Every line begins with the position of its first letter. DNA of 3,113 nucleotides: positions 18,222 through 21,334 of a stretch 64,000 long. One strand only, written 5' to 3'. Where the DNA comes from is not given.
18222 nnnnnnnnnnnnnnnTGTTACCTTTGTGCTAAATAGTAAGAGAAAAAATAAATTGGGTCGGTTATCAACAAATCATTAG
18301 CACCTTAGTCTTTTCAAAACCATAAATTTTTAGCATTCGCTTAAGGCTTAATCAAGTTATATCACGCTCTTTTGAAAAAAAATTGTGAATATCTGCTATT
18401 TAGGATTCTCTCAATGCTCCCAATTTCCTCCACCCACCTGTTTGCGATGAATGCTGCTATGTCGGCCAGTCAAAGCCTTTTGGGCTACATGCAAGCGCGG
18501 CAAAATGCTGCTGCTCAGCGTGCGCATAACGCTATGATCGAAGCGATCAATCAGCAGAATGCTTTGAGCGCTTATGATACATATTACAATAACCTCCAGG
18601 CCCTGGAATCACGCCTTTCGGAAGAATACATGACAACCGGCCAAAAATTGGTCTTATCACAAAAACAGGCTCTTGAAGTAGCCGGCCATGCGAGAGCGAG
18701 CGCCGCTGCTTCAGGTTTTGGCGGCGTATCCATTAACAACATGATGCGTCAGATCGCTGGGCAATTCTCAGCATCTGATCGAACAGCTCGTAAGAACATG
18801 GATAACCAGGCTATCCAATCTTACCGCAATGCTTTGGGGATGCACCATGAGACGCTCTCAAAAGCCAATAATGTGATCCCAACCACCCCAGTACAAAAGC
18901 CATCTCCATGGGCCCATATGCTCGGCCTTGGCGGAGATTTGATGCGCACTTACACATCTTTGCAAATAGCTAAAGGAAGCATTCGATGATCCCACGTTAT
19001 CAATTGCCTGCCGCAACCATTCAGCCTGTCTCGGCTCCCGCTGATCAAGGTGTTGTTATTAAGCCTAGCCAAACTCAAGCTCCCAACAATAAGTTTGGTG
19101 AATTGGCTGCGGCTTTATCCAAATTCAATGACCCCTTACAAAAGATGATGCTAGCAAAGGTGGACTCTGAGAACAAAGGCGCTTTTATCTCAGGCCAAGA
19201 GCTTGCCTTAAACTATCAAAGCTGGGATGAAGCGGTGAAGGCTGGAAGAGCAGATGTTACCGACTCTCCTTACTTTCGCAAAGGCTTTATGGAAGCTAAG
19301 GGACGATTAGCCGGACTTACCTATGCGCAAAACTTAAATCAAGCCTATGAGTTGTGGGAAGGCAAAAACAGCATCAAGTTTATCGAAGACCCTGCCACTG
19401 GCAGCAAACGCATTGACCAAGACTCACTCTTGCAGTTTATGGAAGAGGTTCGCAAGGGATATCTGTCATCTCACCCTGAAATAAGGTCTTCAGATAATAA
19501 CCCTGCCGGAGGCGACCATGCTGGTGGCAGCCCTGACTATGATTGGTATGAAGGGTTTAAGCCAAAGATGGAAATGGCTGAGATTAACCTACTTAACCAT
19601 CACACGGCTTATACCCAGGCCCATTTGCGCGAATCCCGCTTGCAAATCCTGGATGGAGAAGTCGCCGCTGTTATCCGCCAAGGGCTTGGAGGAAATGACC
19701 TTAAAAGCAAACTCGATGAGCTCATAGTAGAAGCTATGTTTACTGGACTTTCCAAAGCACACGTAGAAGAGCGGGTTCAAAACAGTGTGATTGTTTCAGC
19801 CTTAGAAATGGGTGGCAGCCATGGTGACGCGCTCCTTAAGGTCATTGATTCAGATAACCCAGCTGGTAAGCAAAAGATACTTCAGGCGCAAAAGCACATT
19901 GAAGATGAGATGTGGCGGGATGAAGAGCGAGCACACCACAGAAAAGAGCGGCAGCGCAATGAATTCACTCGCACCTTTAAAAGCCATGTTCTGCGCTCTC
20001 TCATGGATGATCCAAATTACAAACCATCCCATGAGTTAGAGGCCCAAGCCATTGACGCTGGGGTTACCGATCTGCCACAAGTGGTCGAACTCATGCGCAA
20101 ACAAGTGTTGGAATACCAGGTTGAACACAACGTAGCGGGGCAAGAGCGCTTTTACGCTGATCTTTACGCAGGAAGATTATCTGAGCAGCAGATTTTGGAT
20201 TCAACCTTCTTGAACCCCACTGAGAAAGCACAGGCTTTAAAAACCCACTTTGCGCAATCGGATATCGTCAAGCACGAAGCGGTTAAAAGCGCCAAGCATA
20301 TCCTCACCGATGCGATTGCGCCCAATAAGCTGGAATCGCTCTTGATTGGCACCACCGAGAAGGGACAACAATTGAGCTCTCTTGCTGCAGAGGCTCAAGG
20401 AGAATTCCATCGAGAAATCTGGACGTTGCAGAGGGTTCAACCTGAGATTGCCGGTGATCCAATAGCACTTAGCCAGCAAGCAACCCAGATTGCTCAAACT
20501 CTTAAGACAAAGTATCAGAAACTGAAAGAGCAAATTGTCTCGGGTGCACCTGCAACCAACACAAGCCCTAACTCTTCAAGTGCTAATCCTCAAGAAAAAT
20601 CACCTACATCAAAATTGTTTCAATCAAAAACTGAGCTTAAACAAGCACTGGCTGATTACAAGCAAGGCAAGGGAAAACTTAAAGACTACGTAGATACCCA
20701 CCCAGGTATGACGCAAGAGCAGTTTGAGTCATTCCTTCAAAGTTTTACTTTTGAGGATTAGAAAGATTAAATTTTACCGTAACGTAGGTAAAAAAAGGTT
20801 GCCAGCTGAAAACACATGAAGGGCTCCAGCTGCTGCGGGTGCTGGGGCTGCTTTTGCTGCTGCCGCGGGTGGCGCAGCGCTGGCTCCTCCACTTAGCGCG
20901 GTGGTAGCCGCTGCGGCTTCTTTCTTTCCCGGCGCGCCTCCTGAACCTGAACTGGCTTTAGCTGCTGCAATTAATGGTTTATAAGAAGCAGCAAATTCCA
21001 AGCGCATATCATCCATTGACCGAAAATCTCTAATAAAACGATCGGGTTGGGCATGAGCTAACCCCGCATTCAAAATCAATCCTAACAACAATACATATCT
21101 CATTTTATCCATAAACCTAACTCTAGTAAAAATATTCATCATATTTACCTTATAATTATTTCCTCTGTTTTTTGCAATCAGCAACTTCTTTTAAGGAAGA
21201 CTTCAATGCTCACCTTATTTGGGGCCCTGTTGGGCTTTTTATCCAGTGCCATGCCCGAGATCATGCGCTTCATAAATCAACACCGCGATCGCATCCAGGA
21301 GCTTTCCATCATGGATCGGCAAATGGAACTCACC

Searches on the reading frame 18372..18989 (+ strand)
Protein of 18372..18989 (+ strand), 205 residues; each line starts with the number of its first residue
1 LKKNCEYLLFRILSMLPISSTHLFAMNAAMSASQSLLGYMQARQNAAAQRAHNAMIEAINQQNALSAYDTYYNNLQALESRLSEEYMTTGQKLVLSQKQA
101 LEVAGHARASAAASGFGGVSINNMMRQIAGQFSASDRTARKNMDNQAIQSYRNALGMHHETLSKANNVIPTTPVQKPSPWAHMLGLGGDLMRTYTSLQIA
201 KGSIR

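Call 6: search_protein_families(library=pfam, max_evalue=0.1, proteins=[window:18372-18989:+])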
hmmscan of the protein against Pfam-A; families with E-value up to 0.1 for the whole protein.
window:18372-18989:+ (205 aa): 2 families
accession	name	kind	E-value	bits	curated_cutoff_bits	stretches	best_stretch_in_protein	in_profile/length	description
PF24072.1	T7_gp14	-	7.1e-21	75.4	27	1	25-195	6-169/187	T7 virus internal virion protein gp14 family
PF20348.3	DUF6643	-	0.0044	17.9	27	1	14-81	49-113/150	Family of unknown function (DUF6643)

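Call 7: search_protein_families(library=phrogs, max_evalue=0.1, proteins=[window:18372-18989:+])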
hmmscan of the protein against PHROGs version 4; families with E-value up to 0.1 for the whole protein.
window:18372-18989:+ (205 aa): 5 families
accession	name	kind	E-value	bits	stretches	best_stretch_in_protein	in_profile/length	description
phrog_805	-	head and packaging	9.2e-17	62.7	1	25-198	10-173/189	internal virion protein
phrog_4295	-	head and packaging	6.3e-06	27.2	1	26-198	4-168/208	internal virion protein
phrog_11550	-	head and packaging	0.0014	19.1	1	45-153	34-139/283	internal virion protein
phrog_5745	-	head and packaging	0.013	16.2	1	94-163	103-172/271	internal virion protein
phrog_37425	-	unknown function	0.014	16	1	32-133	80-180/275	-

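Call 59: find_related_loci(query=window:18414-18989:+, collection=metagenome_contigs, flank=5000)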
Query window:18414-18989:+ (191 aa) in metagenome_contigs; peptide patterns used: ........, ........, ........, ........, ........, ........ (x = any residue, [..] = any of these).
62 stretches matched a pattern; 2 encode a relative of the query (tblastn E <= 1e-3); 2 distinct loci.
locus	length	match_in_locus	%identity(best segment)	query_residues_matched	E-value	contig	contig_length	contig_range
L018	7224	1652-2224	89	1-191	1e-115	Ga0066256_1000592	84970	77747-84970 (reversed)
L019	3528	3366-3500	93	1-45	6e-23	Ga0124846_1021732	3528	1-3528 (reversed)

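Call 60: find_related_loci(query=window:18414-18989:+, collection=viral_contigs, flank=5000)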
Query window:18414-18989:+ (191 aa) in viral_contigs; peptide patterns used: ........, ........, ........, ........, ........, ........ (x = any residue, [..] = any of these).
4 stretches matched a pattern; 1 encode a relative of the query (tblastn E <= 1e-3); 1 distinct loci.
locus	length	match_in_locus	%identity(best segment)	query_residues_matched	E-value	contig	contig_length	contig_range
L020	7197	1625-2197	89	1-191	8e-116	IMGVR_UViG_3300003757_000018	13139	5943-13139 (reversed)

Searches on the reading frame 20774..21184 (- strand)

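Call 6: search_protein_families(library=pfam, max_evalue=0.1, proteins=[window:20774-21184:-])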
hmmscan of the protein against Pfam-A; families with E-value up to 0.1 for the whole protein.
window:20774-21184:- (136 aa): 0 families

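Call 7: search_protein_families(library=phrogs, max_evalue=0.1, proteins=[window:20774-21184:-])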
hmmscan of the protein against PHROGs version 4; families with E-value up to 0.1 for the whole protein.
window:20774-21184:- (136 aa): 0 families

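Call 8: search_protein_families(library=padloc, max_evalue=1, proteins=[window:20774-21184:-])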
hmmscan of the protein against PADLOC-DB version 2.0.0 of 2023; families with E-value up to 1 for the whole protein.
window:20774-21184:- (136 aa): 0 families

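Call 9: search_protein_families(library=ncbifam, max_evalue=1, proteins=[window:20774-21184:-])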
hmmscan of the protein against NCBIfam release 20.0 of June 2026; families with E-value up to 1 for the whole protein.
window:20774-21184:- (136 aa): 1 family
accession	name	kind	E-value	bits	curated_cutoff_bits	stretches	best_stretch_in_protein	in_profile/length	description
NF003377.0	PRK04452.1-3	subfamily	0.095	11.6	527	1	59-119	329-385/432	acetyl-CoA decarbonylase/synthase complex subunit delta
